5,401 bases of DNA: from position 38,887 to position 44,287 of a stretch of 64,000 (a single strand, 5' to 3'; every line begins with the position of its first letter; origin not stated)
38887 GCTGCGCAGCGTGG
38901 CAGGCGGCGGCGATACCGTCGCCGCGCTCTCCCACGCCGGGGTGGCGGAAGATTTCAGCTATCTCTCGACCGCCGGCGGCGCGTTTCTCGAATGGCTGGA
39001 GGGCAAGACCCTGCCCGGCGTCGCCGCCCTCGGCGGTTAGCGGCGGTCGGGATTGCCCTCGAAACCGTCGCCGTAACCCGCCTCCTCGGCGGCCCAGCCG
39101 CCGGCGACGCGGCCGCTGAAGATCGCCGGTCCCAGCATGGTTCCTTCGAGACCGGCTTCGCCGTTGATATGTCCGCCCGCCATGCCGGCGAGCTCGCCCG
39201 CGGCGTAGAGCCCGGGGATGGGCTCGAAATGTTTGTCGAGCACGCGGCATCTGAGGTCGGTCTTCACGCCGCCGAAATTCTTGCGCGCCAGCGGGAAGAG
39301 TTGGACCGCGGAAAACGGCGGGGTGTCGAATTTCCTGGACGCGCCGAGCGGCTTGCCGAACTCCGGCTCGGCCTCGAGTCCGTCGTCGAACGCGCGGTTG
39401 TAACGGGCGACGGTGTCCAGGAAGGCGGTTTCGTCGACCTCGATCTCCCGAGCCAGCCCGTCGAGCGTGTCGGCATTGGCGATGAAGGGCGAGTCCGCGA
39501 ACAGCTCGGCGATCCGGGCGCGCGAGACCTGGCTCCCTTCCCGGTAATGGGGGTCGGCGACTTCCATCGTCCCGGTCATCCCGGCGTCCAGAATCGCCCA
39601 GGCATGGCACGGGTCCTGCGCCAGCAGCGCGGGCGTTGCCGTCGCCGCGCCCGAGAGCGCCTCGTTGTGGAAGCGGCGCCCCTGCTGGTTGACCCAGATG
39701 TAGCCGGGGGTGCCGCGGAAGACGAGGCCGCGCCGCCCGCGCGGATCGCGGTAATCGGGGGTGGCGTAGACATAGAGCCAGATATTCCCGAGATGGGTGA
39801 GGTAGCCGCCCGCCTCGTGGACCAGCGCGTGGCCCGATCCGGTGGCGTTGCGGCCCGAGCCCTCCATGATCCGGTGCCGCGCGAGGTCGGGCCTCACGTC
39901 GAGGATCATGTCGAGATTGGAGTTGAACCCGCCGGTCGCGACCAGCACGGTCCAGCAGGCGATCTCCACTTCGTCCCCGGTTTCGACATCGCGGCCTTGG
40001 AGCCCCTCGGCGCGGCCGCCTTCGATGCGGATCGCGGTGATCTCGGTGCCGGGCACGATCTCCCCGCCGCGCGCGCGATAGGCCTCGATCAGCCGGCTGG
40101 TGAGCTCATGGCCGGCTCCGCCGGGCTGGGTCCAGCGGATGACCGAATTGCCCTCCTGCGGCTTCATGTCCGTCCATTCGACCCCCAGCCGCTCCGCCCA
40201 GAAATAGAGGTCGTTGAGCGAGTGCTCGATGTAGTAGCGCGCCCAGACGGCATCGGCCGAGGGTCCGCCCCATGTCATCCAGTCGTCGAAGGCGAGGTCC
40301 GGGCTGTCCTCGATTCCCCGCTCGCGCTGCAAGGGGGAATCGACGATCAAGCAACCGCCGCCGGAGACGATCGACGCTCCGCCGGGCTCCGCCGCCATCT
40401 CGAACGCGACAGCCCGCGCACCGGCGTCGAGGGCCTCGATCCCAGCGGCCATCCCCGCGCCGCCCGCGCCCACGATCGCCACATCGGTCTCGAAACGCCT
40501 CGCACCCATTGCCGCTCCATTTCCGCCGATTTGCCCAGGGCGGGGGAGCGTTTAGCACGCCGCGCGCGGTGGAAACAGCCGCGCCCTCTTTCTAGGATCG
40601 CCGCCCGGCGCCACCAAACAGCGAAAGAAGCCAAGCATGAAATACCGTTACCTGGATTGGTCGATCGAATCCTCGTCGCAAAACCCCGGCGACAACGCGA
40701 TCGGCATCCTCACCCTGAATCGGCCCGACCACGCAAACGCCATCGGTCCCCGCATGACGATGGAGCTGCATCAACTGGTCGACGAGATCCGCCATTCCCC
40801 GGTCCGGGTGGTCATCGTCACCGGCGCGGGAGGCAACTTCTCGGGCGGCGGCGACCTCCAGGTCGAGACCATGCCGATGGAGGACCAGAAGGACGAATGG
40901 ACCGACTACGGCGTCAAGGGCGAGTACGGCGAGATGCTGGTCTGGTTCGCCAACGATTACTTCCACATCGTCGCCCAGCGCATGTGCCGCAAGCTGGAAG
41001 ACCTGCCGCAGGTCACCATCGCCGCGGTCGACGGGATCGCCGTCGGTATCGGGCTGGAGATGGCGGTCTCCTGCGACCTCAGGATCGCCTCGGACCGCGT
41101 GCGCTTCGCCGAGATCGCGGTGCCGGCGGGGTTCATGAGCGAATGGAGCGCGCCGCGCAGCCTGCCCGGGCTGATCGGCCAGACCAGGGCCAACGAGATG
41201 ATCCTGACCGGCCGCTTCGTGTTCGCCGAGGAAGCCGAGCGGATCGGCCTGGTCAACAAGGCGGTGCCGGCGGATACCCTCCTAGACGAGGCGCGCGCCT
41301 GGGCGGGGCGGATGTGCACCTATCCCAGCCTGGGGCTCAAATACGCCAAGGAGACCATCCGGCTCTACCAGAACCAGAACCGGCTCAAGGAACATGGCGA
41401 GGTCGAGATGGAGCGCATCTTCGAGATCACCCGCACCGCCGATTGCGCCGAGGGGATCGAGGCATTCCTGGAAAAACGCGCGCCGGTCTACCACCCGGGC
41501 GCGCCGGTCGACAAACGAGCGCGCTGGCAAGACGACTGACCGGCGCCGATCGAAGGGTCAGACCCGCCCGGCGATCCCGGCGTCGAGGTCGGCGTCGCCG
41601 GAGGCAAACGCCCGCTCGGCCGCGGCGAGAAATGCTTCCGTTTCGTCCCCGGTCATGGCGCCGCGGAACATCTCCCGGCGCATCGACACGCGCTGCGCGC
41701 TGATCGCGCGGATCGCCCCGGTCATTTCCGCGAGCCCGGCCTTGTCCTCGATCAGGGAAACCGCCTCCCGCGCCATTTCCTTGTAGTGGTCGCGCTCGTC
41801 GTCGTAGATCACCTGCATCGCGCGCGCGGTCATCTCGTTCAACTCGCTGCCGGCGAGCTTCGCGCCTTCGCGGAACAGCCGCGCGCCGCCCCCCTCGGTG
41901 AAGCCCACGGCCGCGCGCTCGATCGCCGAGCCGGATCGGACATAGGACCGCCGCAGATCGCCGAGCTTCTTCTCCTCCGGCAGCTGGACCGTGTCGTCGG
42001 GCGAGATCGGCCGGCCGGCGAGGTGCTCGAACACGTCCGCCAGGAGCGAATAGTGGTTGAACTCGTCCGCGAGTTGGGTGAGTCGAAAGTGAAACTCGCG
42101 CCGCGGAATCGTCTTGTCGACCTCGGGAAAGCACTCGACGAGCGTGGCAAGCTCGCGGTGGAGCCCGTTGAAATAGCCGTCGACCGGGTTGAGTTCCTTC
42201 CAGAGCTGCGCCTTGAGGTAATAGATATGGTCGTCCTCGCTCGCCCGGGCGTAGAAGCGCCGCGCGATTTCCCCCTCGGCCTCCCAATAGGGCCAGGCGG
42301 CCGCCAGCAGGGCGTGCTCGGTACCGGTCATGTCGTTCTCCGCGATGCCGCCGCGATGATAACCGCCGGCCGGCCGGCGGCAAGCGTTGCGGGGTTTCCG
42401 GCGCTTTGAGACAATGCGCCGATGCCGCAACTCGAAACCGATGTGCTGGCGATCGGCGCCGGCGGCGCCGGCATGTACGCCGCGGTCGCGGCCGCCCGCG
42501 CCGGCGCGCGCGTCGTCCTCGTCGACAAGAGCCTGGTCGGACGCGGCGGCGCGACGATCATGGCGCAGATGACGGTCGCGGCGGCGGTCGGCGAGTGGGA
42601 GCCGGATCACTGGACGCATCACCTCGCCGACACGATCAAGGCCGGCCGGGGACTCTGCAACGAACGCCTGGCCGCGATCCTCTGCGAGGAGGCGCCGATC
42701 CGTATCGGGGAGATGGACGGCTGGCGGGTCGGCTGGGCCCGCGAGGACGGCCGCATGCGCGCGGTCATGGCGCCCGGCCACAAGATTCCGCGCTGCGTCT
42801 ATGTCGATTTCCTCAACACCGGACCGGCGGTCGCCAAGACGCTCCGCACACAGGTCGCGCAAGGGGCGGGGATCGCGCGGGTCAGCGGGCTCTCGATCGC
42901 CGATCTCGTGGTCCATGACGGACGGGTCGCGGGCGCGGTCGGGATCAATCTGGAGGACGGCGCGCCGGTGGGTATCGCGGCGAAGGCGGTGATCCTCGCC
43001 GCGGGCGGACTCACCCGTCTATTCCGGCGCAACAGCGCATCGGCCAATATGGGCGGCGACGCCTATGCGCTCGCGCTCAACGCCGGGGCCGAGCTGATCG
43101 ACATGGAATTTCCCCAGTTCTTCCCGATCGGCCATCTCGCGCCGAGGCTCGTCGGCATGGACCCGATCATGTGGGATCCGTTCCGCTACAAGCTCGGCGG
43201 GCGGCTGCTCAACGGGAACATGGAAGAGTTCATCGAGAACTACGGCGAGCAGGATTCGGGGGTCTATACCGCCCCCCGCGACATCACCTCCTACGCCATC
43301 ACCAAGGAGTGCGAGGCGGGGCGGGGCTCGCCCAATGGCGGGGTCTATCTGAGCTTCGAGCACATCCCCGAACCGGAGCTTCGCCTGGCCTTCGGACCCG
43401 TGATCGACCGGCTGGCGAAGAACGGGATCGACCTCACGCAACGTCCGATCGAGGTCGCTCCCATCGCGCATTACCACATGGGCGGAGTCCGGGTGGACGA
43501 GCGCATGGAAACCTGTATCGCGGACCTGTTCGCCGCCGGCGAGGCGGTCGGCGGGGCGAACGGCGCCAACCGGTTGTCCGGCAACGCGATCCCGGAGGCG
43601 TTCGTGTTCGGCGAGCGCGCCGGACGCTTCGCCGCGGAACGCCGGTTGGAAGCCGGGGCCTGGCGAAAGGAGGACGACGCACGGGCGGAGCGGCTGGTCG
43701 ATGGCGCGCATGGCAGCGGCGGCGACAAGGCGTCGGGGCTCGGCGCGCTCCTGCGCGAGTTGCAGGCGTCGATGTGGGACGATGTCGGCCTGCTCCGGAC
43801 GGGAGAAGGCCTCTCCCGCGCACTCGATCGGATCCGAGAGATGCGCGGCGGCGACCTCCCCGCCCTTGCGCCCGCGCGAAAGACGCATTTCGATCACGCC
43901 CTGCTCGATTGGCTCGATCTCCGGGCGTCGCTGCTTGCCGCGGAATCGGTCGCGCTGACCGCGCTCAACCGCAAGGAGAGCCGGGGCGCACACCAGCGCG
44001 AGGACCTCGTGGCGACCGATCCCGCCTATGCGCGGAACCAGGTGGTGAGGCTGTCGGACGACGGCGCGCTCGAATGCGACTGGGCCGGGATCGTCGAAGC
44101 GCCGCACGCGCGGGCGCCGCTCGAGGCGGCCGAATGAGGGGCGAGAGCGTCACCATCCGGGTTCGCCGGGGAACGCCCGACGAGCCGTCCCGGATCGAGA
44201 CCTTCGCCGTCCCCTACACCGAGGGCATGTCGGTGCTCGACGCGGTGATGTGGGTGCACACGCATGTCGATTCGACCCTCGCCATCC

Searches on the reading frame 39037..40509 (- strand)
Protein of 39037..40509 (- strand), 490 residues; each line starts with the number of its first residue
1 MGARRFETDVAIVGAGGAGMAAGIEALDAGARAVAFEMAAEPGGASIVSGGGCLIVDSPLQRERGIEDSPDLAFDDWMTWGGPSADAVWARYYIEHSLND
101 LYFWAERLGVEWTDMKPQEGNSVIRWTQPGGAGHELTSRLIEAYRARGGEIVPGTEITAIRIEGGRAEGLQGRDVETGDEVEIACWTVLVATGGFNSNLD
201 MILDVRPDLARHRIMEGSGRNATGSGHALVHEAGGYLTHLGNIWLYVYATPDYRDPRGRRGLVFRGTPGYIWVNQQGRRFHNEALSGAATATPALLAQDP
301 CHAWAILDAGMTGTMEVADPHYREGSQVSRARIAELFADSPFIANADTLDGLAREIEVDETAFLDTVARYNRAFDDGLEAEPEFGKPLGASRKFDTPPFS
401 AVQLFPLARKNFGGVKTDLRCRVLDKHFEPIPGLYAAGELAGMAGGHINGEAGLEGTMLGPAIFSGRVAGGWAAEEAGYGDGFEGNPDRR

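Call 60: search_protein_families(library=pfam, proteins=[window:39037-40509:-], max_evalue=0.00001)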
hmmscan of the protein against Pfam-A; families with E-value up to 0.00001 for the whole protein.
window:39037-40509:- (490 aa): 4 families
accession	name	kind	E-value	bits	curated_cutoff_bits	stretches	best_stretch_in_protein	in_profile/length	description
PF00890.30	FAD_binding_2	-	5e-54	184.5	20.4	1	9-446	1-405/414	FAD binding domain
PF01266.30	DAO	-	2.3e-09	37.7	27.9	1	9-305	1-308/353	FAD dependent oxidoreductase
PF03486.20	HI0933_like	-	1.7e-07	31.4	50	0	9-54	2-47/244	HI0933-like protein Rossmann domain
PF07992.20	Pyr_redox_2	-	8.5e-07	29.1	26.1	0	9-44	2-31/291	Pyridine nucleotide-disulphide oxidoreductase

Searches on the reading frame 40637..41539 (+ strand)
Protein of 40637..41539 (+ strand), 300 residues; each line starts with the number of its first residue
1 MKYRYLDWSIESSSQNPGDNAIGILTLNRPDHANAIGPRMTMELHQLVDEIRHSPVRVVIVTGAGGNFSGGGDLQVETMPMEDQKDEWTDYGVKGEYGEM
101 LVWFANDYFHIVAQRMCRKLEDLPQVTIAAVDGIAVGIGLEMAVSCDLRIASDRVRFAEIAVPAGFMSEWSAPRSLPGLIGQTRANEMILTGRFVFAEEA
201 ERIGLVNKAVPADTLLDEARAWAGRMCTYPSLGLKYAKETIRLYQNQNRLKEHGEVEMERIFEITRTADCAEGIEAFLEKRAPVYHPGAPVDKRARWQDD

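Call 60: search_protein_families(library=pfam, proteins=[window:40637-41539:+], max_evalue=0.00001)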
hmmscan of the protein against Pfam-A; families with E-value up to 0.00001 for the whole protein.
window:40637-41539:+ (300 aa): 2 families
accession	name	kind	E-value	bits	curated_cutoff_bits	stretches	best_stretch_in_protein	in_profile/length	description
PF00378.25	ECH_1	-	3.4e-46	158.1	27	2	114-285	78-248/251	Enoyl-CoA hydratase/isomerase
PF16113.10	ECH_2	-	3.1e-22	80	27.2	1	22-215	1-177/335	Enoyl-CoA hydratase/isomerase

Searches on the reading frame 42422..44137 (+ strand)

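Call 60: search_protein_families(library=pfam, proteins=[window:42422-44137:+], max_evalue=0.00001)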
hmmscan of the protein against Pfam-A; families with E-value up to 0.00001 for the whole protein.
window:42422-44137:+ (571 aa): 4 families
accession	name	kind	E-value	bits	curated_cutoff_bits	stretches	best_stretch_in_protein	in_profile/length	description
PF00890.30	FAD_binding_2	-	2.4e-58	198.7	20.4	1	7-389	1-413/414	FAD binding domain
PF02910.25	Succ_DH_flav_C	-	4.4e-18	65.9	20.8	1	445-533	2-90/130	Fumarate reductase flavoprotein C-term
PF07992.20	Pyr_redox_2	-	8.7e-08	32.4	26.1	0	7-59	2-49/291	Pyridine nucleotide-disulphide oxidoreductase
PF12831.13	FAD_oxidored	-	5.1e-07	29.8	27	1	7-192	1-142/416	FAD dependent oxidoreductase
